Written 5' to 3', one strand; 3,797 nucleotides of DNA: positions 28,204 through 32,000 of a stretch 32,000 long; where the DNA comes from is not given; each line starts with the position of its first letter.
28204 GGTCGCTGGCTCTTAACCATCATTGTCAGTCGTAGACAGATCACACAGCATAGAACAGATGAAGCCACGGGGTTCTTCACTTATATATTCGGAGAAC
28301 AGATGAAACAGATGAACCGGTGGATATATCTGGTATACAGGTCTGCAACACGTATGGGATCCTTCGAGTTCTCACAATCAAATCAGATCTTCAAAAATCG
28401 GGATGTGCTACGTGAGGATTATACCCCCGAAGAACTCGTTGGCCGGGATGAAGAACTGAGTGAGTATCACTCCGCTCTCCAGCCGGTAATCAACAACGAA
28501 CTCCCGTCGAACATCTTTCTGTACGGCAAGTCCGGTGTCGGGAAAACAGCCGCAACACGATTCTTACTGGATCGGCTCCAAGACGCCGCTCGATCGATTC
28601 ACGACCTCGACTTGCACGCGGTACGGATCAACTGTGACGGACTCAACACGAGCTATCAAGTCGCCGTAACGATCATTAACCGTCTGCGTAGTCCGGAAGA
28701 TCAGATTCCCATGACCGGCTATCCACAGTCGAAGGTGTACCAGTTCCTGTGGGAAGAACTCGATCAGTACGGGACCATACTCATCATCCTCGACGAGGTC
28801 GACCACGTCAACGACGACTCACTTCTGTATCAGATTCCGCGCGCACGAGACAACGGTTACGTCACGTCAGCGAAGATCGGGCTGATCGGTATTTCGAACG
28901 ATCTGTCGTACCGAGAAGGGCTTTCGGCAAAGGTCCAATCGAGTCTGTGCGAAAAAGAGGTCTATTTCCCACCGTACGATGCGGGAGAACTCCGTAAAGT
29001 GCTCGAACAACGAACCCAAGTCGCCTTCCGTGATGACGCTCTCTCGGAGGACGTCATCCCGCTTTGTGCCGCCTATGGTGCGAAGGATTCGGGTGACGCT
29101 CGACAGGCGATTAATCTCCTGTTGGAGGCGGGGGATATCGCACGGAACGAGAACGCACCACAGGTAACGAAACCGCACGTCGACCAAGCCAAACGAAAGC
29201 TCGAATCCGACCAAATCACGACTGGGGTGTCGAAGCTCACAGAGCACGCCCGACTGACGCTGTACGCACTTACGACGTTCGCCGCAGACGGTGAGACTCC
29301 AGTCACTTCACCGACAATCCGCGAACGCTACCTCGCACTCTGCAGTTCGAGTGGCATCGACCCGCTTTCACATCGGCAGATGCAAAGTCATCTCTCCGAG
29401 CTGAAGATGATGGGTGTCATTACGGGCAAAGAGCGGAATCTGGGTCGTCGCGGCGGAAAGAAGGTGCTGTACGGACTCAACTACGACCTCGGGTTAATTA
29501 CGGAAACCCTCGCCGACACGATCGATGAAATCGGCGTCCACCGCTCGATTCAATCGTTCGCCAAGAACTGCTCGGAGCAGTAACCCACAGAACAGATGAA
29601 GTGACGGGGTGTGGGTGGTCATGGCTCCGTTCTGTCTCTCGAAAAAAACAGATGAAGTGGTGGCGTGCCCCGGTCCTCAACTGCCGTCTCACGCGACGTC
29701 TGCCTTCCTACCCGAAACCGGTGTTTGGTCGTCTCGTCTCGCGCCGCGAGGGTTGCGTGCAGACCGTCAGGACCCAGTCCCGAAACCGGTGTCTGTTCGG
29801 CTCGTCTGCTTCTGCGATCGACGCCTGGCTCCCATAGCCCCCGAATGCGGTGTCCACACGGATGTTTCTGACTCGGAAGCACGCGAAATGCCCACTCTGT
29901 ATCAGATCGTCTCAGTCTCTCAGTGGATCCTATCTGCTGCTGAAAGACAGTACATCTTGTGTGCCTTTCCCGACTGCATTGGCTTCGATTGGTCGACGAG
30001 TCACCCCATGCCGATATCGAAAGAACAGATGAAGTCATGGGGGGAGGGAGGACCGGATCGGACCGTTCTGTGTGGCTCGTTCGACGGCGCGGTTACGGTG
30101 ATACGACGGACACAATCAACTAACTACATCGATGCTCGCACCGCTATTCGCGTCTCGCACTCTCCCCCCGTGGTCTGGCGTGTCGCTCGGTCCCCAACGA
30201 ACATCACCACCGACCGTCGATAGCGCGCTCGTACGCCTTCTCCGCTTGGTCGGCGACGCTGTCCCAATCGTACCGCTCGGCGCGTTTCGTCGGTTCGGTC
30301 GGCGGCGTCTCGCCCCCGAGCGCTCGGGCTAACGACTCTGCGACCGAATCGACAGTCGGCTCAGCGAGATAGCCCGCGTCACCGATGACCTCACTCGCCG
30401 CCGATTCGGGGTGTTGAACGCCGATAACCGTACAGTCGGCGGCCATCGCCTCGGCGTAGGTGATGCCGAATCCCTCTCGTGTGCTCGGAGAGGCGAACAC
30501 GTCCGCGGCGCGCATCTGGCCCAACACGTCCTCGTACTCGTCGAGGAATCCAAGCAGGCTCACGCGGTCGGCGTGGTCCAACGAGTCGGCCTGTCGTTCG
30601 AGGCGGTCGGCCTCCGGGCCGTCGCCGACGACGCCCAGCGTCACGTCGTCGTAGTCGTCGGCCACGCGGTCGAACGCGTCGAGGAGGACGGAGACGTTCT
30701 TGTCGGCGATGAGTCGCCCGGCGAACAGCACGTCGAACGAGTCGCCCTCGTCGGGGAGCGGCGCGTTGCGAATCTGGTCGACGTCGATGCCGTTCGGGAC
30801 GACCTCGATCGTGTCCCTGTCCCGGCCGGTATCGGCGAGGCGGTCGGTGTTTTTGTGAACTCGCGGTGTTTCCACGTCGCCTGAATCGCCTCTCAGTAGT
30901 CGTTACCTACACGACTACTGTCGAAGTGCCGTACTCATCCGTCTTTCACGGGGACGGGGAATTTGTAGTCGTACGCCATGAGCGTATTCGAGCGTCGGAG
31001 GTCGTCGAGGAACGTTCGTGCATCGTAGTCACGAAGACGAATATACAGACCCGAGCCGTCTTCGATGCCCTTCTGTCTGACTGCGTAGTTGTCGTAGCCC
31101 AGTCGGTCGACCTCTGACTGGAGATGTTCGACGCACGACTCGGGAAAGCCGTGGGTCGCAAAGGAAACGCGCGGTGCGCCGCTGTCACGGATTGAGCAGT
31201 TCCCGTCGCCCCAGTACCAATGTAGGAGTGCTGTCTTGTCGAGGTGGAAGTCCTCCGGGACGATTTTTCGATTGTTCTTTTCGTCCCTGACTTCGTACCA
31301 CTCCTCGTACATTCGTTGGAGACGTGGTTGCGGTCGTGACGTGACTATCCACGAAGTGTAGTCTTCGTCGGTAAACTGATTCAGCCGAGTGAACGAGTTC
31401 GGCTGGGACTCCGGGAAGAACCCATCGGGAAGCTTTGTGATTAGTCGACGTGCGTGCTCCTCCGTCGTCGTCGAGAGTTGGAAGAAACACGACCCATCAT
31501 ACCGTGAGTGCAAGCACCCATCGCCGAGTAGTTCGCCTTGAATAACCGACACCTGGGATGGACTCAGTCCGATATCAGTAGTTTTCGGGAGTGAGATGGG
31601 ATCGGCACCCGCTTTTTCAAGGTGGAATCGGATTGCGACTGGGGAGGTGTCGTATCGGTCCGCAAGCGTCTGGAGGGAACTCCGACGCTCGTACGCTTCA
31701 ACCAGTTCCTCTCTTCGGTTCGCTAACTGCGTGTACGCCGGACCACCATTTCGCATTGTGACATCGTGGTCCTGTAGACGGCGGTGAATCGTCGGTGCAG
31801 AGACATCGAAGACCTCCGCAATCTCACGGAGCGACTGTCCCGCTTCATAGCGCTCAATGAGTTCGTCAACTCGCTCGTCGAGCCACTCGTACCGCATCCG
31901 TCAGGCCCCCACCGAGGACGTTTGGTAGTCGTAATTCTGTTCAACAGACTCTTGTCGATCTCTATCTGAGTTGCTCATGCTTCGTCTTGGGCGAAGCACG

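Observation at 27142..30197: The whole ori-orc1 module is bracketed by ~110-150 bp imperfect direct repeats, as if it were an inserted cassette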

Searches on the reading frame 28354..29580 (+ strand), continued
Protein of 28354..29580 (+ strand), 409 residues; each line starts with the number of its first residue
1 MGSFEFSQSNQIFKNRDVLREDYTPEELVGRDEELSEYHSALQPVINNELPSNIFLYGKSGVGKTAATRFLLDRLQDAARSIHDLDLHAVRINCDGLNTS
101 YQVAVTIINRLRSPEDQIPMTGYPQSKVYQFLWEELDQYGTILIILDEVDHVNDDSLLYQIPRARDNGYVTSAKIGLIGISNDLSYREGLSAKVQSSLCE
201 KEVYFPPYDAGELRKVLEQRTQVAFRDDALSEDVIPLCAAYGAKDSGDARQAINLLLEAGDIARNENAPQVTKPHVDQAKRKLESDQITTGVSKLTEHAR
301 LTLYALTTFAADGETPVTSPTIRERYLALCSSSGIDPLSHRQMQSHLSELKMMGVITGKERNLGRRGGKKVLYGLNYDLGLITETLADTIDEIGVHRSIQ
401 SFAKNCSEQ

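Call 42: find_encoding_contigs(protein=P0127, flank=10000, max_places=4)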
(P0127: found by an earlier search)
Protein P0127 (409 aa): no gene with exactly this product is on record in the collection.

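Call 50: find_encoding_contigs(protein=P0123, flank=10000, max_places=6)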
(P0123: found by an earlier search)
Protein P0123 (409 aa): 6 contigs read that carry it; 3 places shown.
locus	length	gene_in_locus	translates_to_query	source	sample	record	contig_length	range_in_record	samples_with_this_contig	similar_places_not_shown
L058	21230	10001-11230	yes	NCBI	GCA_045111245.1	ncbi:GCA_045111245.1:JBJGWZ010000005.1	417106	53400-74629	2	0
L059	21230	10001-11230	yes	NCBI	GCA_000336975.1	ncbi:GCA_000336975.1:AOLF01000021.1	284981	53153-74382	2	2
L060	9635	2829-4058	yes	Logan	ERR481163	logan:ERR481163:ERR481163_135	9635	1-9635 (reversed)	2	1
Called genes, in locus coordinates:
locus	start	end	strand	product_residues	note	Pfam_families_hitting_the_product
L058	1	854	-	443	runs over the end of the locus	PF01385:OrfB_IS605, PF07282:Cas12f1-like_TNB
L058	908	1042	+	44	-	-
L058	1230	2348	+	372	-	PF01978:TrmB, PF11495:TrmB_EBD_N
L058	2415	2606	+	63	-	PF25949:DUF7987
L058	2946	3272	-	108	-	PF09851:SHOCT (weak)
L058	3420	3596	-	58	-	-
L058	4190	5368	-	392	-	PF01497:Peripla_BP_2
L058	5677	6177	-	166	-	-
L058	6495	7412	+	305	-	PF01073:3Beta_HSD, PF01370:Epimerase, PF04321:RmlD_sub_bind, PF07993:NAD_binding_4 (faint), PF16363:GDP_Man_Dehyd, PF02719:Polysacc_synt_2 (weak)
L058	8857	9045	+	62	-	-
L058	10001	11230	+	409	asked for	PF13191:AAA_16, PF13401:AAA_22, PF22703:Cdc6_lid, PF09079:WHD_Cdc6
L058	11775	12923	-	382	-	PF13439:Glyco_transf_4, PF13579:Glyco_trans_4_4, PF20706:GT4-conflict, PF00534:Glycos_transf_1, PF13692:Glyco_trans_1_4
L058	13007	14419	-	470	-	PF01943:Polysacc_synt, PF13440:Polysacc_synt_3, PF03023:MurJ, PF01554:MatE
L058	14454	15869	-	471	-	PF00884:Sulfatase, PF01663:Phosphodiest (faint)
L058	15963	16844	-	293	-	PF00535:Glycos_transf_2, PF10111:Glyco_tranf_2_2 (weak)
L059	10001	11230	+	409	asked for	PF13191:AAA_16, PF13401:AAA_22, PF22703:Cdc6_lid, PF09079:WHD_Cdc6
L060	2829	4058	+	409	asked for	PF13191:AAA_16, PF13401:AAA_22, PF22703:Cdc6_lid, PF09079:WHD_Cdc6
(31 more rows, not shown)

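Call 51: find_encoding_contigs(protein=P0122, flank=10000, max_places=6)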
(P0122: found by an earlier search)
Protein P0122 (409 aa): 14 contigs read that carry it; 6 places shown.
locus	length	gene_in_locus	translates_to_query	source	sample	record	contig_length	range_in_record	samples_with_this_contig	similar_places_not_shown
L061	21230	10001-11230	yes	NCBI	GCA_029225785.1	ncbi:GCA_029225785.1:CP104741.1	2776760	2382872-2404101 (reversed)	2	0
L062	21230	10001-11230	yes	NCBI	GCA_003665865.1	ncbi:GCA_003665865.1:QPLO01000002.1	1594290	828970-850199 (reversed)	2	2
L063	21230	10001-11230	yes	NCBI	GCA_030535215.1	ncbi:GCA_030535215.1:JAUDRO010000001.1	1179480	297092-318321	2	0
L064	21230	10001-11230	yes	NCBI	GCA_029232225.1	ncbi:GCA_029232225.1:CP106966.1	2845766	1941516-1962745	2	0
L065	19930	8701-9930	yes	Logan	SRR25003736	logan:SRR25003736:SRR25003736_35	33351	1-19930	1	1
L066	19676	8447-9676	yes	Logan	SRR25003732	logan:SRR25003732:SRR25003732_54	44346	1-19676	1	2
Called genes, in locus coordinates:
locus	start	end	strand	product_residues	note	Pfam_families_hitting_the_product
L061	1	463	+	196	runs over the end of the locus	PF01370:Epimerase, PF02719:Polysacc_synt_2 (weak), PF16363:GDP_Man_Dehyd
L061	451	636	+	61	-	-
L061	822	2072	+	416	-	PF01385:OrfB_IS605, PF07282:Cas12f1-like_TNB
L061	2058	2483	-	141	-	PF13470:PIN_3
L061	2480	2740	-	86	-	PF04014:MazE_antitoxin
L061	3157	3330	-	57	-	-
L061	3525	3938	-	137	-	-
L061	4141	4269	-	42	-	-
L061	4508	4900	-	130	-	PF01850:PIN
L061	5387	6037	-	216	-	-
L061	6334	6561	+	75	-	-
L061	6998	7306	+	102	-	-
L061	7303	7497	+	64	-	-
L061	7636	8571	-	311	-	PF04199:Cyclase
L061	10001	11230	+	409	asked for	PF13191:AAA_16, PF13401:AAA_22, PF22703:Cdc6_lid, PF09079:WHD_Cdc6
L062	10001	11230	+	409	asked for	PF13191:AAA_16, PF13401:AAA_22, PF22703:Cdc6_lid, PF09079:WHD_Cdc6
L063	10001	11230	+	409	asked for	PF13191:AAA_16, PF13401:AAA_22, PF22703:Cdc6_lid, PF09079:WHD_Cdc6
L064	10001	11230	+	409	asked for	PF13191:AAA_16, PF13401:AAA_22, PF22703:Cdc6_lid, PF09079:WHD_Cdc6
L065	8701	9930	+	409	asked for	PF13191:AAA_16, PF13401:AAA_22, PF22703:Cdc6_lid, PF09079:WHD_Cdc6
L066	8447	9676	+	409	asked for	PF13191:AAA_16, PF13401:AAA_22, PF22703:Cdc6_lid, PF09079:WHD_Cdc6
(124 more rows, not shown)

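Call 66: find_encoding_contigs(protein=P0144, flank=10000, max_places=3)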
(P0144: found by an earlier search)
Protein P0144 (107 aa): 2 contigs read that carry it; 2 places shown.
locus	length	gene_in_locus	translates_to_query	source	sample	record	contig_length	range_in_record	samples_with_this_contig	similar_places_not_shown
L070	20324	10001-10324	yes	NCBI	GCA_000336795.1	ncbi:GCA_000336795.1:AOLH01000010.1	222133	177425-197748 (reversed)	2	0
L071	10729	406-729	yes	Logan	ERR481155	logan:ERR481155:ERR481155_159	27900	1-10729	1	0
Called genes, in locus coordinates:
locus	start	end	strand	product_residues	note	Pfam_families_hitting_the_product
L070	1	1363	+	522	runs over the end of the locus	PF00005:ABC_tran, PF13304:AAA_21 (faint), PF00005:ABC_tran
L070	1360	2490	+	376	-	PF02653:BPD_transp_2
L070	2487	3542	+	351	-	PF02653:BPD_transp_2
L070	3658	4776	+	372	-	PF01978:TrmB, PF11495:TrmB_EBD_N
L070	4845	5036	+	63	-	PF25949:DUF7987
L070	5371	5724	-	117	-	PF09851:SHOCT (weak)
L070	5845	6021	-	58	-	-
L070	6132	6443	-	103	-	-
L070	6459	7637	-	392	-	PF01497:Peripla_BP_2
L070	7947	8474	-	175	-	-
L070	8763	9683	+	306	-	PF01073:3Beta_HSD, PF01370:Epimerase, PF04321:RmlD_sub_bind, PF07993:NAD_binding_4 (faint), PF16363:GDP_Man_Dehyd, PF02719:Polysacc_synt_2 (weak)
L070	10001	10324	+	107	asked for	PF26007:DUF8000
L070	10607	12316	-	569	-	PF01266:DAO (faint), PF04820:Trp_halogenase (weak)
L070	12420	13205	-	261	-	PF25213:HVO_A0261_N, PF08350:FilR1_middle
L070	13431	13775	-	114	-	-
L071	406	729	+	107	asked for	PF26007:DUF8000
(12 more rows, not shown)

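Call 67: find_encoding_contigs(protein=P0141, flank=10000, max_places=3)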
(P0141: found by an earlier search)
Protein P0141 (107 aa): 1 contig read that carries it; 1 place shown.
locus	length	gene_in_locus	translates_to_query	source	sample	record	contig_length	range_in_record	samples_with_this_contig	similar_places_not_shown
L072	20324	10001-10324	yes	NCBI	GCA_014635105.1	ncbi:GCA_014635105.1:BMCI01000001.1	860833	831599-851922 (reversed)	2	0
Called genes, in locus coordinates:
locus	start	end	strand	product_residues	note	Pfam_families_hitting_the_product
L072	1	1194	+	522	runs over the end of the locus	PF00005:ABC_tran, PF13304:AAA_21 (faint), PF00005:ABC_tran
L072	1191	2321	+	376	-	PF02653:BPD_transp_2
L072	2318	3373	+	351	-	PF02653:BPD_transp_2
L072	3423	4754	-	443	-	PF01385:OrfB_IS605, PF07282:Cas12f1-like_TNB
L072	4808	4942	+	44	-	-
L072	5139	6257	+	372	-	PF01978:TrmB, PF11495:TrmB_EBD_N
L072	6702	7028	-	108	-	PF09851:SHOCT (weak)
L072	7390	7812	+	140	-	PF07366:SnoaL, PF12680:SnoaL_2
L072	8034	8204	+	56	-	-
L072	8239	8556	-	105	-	PF02150:Zn_ribbon_RPB9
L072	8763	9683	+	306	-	PF01073:3Beta_HSD, PF01370:Epimerase, PF04321:RmlD_sub_bind, PF07993:NAD_binding_4 (faint), PF16363:GDP_Man_Dehyd, PF02719:Polysacc_synt_2 (weak)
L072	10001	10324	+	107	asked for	PF26007:DUF8000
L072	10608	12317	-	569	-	PF01266:DAO (faint), PF04820:Trp_halogenase (weak)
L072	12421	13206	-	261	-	PF25213:HVO_A0261_N, PF08350:FilR1_middle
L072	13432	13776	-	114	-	-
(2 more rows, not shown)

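Call 81: search_dna_similar(query=window:28354-29580:+, collection=plasmids, mode=protein, max_rows=12, max_evalue=1e-50)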
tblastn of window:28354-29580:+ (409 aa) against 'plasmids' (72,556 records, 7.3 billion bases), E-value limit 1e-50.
Records with a match: 305; places in all: 445; records where one place covers at least 80% of the query: 303.
Best place of each record, by identity: 60-80% 14; <60% 291.
By first word of the organism name: Haloarcula 32; Haladaptatus 27; Halorussus 25; Haloferax 20; Natrinema 18; Halobaculum 16; Halobacterium 14; Haloterrigena 10; Halorubrum 10; Haloprofundus 9; and 43 more.
By predicted mobility (MOB-suite, as given by PLSDB): non-mobilizable 304; conjugative 1.
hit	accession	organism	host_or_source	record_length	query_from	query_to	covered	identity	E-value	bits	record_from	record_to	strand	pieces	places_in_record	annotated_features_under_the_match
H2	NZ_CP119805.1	Halorussus lipolyticus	cell culture,coastal saline-alkali land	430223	1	408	100%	63.6%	3e-172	541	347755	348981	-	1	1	orc1/cdc6 family replication initiation protein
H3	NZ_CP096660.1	Halorussus limi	cell culture,saline soil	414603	1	408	100%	63.6%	3e-172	540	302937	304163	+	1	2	orc1/cdc6 family replication initiation protein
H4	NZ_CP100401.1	Halorussus aquaticus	cell culture,saline soil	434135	1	408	100%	63.3%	2e-172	541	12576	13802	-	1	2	orc1/cdc6 family replication initiation protein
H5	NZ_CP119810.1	Halorussus caseinilyticus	cell culture,coastal saline-alkali land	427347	1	408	100%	63.3%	1e-171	539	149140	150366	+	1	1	orc1/cdc6 family replication initiation protein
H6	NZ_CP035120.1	Halorussus pelagicus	pure culture,salted brown alga Laminaria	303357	1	402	98%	63.8%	5e-171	537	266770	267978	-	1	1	orc1/cdc6 family replication initiation protein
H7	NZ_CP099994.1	Halorussus salilacus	cell culture,Substrate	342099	1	402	98%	63.8%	2e-170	535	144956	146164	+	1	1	orc1/cdc6 family replication initiation protein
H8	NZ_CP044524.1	Halorussus halophilus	pure culture,marine solar saltern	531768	1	408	100%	62.6%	2e-168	530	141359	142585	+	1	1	orc1/cdc6 family replication initiation protein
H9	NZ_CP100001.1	Halorussus vallis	cell culture,saline soil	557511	1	402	98%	63.5%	8e-169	531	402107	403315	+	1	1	orc1/cdc6 family replication initiation protein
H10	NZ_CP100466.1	Halomicrococcus gelatinilyticus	cell culture,sediment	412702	1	409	100%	62.2%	1e-166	525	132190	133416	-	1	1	orc1/cdc6 family replication initiation protein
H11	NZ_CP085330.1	Haladaptatus salinisoli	cell culture,saline soil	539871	1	409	100%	62.0%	1e-167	527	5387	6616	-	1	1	orc1/cdc6 family replication initiation protein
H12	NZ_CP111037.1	Haladaptatus caseinilyticus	cell culture,sediment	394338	1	402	98%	62.8%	8e-168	528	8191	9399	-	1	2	orc1/cdc6 family replication initiation protein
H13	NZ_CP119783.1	Haladaptatus sp. YSMS36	cell culture,sediment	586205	3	402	98%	60.1%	5e-161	508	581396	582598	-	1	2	orc1/cdc6 family replication initiation protein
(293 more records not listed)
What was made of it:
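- The closest plasmid-borne Orc is only 64% identical (call 81).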

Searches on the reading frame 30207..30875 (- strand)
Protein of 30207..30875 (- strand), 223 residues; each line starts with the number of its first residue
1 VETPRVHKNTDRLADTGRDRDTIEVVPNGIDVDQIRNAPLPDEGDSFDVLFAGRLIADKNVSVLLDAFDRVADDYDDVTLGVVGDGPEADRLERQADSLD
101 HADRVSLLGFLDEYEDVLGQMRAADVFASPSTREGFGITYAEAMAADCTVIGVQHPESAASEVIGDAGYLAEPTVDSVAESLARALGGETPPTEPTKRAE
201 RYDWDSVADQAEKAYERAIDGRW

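Call 11: search_protein_families(library=pfam, proteins=[window:30207-30875:-], max_evalue=0.01)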
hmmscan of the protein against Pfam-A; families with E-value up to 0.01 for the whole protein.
window:30207-30875:- (223 aa): 3 families
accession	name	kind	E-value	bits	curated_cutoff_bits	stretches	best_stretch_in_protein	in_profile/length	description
PF00534.26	Glycos_transf_1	-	2.3e-29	102.5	26.4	1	43-199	12-169/172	Glycosyl transferases group 1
PF13692.12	Glyco_trans_1_4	-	1.5e-27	97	27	1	48-186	3-140/142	Glycosyl transferases group 1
PF20706.3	GT4-conflict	-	2.1e-13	50.5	26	1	4-148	155-306/385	Family 4 Glycosyltransferase in conflict systems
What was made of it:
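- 30204..30875 (-): HVO_2043, the C-terminal half of a GT4 glycosyltransferase (223 aa; full length is 382 aa in relatives). It is the conserved right neighbour of the orc4 unit. Call 11 (Pfam; profile positions 155-306 of 385).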

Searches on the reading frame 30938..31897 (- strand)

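Call 11: search_protein_families(library=pfam, proteins=[window:30938-31897:-], max_evalue=0.01)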
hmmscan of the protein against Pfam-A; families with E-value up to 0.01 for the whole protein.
window:30938-31897:- (320 aa): 12 families
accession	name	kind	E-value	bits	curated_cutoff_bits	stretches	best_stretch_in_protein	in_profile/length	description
PF03161.18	LAGLIDADG_2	-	1.1e-10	42.1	25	1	117-262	2-138/168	LAGLIDADG DNA endonuclease family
PF19575.5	HTH_58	-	1.2e-07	32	23.8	1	11-54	17-60/62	Helix-turn-helix domain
PF04545.22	Sigma70_r4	-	3.8e-05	23.6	24.1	1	13-41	13-41/50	Sigma-70, region 4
PF04967.18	HTH_10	-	4.3e-05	23.7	23.1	0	69-96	20-47/53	HTH DNA binding domain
PF02796.21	HTH_7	-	8e-05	23.1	23.8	1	8-42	9-43/45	Helix-turn-helix domain of resolvase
PF13936.12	HTH_38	-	0.00014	22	27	1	15-41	15-41/44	Helix-turn-helix domain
PF13384.12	HTH_23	-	0.00021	21.4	24.6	1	14-42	11-39/50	Homeodomain-like domain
PF12840.13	HTH_20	-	0.00048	20.5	27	0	12-42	12-40/51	Helix-turn-helix domain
PF13412.12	HTH_24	-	0.00098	19.1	21.9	0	18-42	15-39/48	Winged helix-turn-helix DNA-binding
PF08281.18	Sigma70_r4_2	-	0.0015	18.5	25.7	1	14-42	20-48/54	Sigma-70, region 4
PF13404.12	HTH_AsnC-type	-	0.0072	16.6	27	0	21-42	18-39/42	AsnC-type helix-turn-helix domain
PF09339.16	HTH_IclR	-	0.0093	16.2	22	0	13-42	11-40/52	IclR helix-turn-helix domain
